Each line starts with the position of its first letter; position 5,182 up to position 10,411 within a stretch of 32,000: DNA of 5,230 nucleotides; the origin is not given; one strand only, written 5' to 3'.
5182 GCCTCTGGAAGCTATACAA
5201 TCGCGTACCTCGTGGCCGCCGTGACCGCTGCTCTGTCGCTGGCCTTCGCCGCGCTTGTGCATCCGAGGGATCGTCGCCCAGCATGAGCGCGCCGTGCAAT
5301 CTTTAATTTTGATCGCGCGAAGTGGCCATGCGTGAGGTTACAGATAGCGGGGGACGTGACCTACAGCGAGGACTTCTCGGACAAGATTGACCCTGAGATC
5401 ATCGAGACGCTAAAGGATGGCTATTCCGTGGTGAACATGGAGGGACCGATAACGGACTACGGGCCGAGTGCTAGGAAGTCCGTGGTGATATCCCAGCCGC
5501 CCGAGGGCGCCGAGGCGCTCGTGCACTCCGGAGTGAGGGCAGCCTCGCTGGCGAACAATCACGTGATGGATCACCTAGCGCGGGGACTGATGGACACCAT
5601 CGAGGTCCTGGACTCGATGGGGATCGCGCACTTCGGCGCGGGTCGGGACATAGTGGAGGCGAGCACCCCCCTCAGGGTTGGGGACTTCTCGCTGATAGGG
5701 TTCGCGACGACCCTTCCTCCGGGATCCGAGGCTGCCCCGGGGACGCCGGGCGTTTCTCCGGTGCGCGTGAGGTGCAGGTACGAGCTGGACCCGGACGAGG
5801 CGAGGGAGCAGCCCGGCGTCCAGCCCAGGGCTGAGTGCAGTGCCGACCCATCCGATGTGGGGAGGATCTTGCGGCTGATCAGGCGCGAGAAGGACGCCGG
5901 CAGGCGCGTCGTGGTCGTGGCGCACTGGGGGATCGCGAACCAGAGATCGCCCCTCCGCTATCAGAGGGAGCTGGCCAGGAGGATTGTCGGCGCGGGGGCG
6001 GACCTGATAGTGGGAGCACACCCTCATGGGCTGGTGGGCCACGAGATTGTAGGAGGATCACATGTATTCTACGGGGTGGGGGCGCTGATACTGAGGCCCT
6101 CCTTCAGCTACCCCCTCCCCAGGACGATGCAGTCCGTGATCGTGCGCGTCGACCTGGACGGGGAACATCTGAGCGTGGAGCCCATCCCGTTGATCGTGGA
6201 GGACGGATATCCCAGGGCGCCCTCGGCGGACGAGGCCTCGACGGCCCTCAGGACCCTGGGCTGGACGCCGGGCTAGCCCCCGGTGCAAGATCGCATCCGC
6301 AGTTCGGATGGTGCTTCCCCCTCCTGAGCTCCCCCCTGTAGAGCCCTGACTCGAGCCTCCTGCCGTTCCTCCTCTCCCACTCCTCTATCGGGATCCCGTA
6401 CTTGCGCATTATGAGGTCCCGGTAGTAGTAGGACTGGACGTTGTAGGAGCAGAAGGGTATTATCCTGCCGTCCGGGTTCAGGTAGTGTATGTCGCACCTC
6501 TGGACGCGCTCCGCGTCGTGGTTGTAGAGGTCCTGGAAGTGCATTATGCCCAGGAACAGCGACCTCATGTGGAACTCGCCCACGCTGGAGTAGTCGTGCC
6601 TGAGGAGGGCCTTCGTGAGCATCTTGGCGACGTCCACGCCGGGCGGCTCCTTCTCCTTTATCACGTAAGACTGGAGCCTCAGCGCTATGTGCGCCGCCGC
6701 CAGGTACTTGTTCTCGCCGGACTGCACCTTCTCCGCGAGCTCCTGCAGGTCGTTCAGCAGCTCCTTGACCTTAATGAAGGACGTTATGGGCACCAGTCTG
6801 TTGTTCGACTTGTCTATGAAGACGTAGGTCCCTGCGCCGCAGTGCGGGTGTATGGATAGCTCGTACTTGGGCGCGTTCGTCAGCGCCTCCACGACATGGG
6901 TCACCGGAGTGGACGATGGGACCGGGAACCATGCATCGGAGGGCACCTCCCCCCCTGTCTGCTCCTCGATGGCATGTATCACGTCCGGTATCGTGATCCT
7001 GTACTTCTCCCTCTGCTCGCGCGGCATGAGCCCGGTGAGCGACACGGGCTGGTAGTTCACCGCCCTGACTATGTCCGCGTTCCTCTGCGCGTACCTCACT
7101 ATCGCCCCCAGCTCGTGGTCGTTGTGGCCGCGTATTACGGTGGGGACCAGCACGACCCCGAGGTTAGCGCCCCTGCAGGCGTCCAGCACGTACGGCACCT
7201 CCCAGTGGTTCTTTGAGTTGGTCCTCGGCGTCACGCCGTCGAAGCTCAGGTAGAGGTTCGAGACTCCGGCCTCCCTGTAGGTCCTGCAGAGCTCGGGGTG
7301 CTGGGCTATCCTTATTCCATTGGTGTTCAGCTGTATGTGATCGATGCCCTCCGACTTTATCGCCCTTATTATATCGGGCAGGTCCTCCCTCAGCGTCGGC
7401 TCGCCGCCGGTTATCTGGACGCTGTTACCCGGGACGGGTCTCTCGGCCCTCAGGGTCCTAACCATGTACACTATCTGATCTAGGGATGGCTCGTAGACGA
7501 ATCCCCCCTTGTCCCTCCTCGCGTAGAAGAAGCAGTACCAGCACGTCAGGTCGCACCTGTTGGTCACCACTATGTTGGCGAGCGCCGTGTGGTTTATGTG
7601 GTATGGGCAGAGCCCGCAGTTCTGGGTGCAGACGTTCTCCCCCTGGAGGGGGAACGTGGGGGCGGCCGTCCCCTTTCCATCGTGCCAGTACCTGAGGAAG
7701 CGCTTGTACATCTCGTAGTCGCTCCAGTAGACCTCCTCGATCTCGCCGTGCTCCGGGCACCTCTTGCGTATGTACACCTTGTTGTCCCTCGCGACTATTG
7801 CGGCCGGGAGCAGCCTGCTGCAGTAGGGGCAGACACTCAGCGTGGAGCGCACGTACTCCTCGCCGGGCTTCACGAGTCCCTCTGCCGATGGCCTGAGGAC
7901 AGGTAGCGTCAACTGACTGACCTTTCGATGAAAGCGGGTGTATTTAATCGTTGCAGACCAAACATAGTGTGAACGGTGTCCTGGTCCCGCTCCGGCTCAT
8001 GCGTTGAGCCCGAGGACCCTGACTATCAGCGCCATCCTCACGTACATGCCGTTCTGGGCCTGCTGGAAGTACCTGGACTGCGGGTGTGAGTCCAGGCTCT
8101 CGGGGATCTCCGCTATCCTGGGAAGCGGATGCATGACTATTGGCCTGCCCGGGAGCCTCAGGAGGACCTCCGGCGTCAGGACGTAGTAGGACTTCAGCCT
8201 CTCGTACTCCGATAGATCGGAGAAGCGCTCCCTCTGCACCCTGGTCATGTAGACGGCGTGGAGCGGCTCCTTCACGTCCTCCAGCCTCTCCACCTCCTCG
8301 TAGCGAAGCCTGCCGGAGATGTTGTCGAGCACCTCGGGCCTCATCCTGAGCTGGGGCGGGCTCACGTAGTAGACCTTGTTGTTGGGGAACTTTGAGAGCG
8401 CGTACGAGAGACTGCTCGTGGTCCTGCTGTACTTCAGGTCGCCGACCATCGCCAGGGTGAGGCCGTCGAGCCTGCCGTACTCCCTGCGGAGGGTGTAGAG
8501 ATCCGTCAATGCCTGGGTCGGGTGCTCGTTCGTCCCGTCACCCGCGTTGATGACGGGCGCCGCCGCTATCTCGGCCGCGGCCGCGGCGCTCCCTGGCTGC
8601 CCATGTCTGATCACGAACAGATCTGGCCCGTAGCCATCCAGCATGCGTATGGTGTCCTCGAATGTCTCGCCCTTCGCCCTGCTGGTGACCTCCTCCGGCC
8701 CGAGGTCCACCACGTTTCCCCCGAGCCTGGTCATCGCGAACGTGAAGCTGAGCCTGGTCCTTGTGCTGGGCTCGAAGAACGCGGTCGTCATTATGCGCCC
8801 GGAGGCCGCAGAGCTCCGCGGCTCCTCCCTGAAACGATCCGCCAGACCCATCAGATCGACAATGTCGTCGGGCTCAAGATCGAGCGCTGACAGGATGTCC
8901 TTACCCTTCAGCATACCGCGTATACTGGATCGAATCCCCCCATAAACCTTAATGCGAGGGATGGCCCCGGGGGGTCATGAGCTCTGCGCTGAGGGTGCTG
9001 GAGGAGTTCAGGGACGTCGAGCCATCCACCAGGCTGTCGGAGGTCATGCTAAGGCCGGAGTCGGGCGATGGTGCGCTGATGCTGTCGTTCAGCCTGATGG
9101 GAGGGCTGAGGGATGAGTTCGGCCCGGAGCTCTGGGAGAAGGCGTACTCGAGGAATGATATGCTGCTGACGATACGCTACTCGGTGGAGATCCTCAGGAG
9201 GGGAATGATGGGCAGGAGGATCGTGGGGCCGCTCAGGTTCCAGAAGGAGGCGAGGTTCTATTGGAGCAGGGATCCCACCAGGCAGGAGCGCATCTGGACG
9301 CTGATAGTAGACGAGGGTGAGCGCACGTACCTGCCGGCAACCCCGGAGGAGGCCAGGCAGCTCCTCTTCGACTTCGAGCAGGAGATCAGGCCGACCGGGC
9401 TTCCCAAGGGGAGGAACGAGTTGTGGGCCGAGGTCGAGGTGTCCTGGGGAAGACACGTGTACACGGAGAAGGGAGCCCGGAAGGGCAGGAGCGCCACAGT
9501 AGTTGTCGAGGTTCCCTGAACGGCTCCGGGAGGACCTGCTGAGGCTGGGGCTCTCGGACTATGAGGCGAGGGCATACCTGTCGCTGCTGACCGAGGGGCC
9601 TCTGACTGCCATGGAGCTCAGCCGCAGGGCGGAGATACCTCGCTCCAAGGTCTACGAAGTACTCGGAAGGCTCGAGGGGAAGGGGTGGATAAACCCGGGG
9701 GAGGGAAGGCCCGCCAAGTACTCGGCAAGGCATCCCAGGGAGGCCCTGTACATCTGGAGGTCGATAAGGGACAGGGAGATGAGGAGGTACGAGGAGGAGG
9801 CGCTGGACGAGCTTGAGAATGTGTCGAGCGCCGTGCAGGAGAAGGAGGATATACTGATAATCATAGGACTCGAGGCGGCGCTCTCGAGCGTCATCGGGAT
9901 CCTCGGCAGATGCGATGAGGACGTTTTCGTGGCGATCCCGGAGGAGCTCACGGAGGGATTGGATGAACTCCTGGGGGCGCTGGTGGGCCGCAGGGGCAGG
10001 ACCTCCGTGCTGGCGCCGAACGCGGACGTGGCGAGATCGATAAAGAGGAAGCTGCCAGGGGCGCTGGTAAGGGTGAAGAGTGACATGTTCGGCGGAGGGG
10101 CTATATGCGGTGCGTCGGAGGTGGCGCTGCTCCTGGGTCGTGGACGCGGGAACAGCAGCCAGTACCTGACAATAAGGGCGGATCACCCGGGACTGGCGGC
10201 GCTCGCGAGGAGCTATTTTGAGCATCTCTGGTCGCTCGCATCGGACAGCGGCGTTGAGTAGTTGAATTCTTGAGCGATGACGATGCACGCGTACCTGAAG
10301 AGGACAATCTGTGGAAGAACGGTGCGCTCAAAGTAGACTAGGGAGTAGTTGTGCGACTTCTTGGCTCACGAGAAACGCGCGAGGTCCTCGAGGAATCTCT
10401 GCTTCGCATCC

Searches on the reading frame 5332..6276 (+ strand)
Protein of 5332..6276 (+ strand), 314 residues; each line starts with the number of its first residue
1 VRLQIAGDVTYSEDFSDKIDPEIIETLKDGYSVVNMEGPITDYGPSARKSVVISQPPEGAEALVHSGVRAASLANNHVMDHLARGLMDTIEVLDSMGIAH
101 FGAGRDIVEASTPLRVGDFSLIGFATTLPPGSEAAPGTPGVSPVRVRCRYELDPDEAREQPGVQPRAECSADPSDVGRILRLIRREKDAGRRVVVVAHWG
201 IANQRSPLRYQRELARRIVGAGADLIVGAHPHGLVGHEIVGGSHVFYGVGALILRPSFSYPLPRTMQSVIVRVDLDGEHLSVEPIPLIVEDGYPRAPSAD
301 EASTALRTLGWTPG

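Call 58: search_protein_families(library=pfam, proteins=[window:5332-6276:+], max_evalue=0.001)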
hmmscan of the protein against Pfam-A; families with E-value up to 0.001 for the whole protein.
window:5332-6276:+ (314 aa): 1 family
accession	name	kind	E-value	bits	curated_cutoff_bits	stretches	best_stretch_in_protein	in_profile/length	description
PF09587.15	PGA_cap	-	8.8e-44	150.3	27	1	30-253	40-252/255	Bacterial capsule synthesis protein PGA_cap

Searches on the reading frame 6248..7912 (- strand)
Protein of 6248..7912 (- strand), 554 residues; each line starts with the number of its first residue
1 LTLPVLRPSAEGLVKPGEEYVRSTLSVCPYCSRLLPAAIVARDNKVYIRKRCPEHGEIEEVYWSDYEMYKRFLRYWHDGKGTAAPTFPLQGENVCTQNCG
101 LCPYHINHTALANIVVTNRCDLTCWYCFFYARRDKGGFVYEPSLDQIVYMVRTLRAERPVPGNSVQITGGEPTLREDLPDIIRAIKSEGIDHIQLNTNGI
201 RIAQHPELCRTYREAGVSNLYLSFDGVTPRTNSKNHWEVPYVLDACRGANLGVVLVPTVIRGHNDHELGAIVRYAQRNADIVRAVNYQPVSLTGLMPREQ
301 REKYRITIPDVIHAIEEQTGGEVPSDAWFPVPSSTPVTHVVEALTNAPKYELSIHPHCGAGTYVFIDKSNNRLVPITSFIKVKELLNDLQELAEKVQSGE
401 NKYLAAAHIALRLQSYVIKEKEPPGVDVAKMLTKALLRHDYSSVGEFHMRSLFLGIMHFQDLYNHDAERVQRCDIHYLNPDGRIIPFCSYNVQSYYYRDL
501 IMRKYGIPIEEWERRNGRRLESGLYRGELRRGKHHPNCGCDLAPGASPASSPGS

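Call 58: search_protein_families(library=pfam, proteins=[window:6248-7912:-], max_evalue=0.001)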
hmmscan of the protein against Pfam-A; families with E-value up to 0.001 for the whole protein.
window:6248-7912:- (554 aa): 2 families
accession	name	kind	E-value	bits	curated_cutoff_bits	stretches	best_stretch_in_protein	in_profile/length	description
PF04055.27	Radical_SAM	-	4.3e-27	95.8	29.5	1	114-274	1-165/166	Radical SAM superfamily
PF23545.1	Zn_ribbon_HMPTM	-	1.1e-19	70.2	27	1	21-64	2-45/45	HMPTM N-terminal zinc ribbon domain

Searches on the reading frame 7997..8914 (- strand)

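Call 9: search_protein_families(library=pfam, proteins=[window:7997-8914:-], max_evalue=0.01)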
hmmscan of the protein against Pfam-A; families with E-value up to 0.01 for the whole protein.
window:7997-8914:- (305 aa): 2 families
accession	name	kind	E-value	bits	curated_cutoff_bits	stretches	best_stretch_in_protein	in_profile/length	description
PF02729.26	OTCace_N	-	9.2e-42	143.1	29.9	1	5-143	1-147/148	Aspartate/ornithine carbamoyltransferase, carbamoyl-P binding domain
PF00185.30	OTCace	-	1.8e-25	90.3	29.4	1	150-298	1-155/157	Aspartate/ornithine carbamoyltransferase, Asp/Orn binding domain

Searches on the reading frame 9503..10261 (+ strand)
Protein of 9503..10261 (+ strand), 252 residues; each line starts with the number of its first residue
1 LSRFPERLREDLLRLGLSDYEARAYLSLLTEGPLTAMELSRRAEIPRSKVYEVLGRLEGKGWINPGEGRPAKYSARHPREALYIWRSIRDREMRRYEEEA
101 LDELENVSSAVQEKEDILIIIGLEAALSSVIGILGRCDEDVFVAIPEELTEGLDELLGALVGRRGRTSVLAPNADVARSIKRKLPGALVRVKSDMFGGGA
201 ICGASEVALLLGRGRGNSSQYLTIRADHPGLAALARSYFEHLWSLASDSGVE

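Call 49: search_protein_families(library=padloc, proteins=[window:9503-10261:+], max_evalue=0.01)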
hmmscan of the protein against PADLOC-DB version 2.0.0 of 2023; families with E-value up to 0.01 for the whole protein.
window:9503-10261:+ (252 aa): 4 families
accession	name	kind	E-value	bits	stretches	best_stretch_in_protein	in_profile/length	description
PDLC01438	Csa3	-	9.9e-06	23.8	1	17-119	145-247/305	"CAS-I,CAS-II,CAS-III,CAS-IV,CAS-V,CAS-VI; associated_signaling"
PDLC01858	CARF3--CARF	-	0.0002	19.3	1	19-64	143-188/204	-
PDLC01863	CARF3--CARF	-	0.0069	14.2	0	12-64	112-163/182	-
PDLC01044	Csa3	-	0.0074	14.2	0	25-63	141-179/194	Type I-A associated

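Call 55: search_protein_families(library=ncbifam, proteins=[window:9503-10261:+], max_evalue=0.01)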
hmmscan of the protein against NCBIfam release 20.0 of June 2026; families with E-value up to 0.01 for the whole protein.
window:9503-10261:+ (252 aa): 4 families
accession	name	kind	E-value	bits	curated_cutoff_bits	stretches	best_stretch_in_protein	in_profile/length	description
NF040851.1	tran_reg_TrmB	equivalog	4.6e-16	58.9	600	1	5-163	4-157/338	HTH-type sugar-sensing transcriptional regulator TrmB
NF047390.1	TransRegTrmBL1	equivalog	3.5e-12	46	650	1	9-155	7-151/341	HTH-type sugar sensing transcriptional regulator TrmBL1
NF047392.1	TransRegTrmBHalo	equivalog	5.2e-12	45.4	500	1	14-98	15-103/349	HTH-type sugar sensing transcriptional regulator TrmB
NF041141.1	tran_reg_TrmBL2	equivalog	2.4e-10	40.4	530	1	15-94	14-91/264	HTH-type transcriptional regulator TrmBL2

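Call 58: search_protein_families(library=pfam, proteins=[window:9503-10261:+], max_evalue=0.001)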
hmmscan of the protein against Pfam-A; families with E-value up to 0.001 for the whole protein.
window:9503-10261:+ (252 aa): 4 families
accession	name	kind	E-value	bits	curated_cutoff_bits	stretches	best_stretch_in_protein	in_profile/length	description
PF01978.25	TrmB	-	1.3e-22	79.8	25.6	1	14-78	3-67/68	Sugar-specific transcriptional regulator TrmB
PF09339.16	HTH_IclR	-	4.1e-05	23.7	22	1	31-63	16-48/52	IclR helix-turn-helix domain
PF21476.4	PF0610-like_N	-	0.00017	22.2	33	1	27-54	8-35/50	PF0610-like, N-terminal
PF12802.13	MarR_2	-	0.00066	20.2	27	0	26-63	11-50/61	MarR family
